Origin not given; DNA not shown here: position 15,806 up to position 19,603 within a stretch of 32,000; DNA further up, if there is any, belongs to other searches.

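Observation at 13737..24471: A ~10.7 kb AT-rich, HIP1-poor segment bounded by an exact 10-bp direct repeat and lacking mobility genes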

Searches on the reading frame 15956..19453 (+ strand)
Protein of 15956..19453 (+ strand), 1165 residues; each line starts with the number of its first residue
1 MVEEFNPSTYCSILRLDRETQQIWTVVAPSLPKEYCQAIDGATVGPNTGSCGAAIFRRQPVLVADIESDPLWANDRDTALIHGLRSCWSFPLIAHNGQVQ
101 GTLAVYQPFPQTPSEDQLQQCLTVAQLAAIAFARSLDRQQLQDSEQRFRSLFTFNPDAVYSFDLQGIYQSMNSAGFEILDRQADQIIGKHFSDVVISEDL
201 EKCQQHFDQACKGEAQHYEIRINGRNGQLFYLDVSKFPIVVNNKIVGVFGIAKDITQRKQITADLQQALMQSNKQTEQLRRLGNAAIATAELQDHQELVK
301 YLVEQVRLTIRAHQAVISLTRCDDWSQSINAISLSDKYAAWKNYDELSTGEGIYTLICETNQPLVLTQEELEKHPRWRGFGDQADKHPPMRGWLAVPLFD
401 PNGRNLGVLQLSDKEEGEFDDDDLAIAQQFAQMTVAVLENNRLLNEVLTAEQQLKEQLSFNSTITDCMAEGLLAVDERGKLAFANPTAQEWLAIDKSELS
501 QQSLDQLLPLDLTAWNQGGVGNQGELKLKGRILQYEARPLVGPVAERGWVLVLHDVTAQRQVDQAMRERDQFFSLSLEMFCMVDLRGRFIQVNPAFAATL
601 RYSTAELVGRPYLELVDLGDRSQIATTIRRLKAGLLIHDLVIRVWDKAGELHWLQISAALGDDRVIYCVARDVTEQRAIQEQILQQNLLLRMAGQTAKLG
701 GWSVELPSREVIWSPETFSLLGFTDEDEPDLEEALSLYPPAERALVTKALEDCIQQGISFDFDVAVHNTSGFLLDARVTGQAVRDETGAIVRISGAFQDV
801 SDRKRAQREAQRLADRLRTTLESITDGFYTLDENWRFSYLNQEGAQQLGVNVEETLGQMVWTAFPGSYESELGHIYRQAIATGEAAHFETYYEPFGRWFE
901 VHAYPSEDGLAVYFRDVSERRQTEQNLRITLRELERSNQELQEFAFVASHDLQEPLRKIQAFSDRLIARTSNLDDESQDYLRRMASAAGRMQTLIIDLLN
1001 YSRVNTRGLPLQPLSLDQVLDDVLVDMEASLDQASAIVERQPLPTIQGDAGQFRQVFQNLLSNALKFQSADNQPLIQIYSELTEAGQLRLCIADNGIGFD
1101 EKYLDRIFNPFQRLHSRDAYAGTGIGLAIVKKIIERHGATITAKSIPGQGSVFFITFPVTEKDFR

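Call 5: search_protein_families(library=pfam, proteins=[window:15956-19453:+])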
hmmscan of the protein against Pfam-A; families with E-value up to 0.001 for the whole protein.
window:15956-19453:+ (1165 aa): 12 families
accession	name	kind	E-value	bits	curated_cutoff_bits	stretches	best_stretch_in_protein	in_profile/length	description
PF08448.16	PAS_4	-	1.1e-46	158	23.1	3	821-922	1-110/110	PAS fold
PF00989.32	PAS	-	7.9e-35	119.7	22.6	3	816-908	2-98/113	PAS fold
PF13185.12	GAF_2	-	5.1e-32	111.4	28.6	2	3-132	16-135/136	GAF domain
PF13426.13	PAS_9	-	3.6e-31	107.9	27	2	578-675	2-103/103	PAS domain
PF01590.32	GAF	-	1.4e-27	97.3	22.4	2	294-433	1-128/133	GAF domain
PF02518.31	HATPase_c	-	7.4e-26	91.2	26.4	1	1048-1160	1-110/111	Histidine kinase-, DNA gyrase B-, and HSP90-like ATPase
PF08447.18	PAS_3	-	1.7e-22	79.9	25.6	2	711-795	2-87/89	PAS fold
PF13188.13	PAS_8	-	3e-18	65.5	21.8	0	572-617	6-51/65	PAS domain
PF00512.31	HisKA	-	1.4e-09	38.3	26.9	1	941-1005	2-64/66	His Kinase A (phospho-acceptor) domain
PF12860.13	PAS_7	-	8.6e-08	32.8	27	0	530-563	85-114/115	PAS fold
PF13492.12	GAF_3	-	1.7e-07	32.1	27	0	386-440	76-129/129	GAF domain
PF24820.1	Diguanyl_cycl_sensor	-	5.7e-05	23.5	28.1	0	158-209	8-59/109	Diguanylate cyclase-like sensor domain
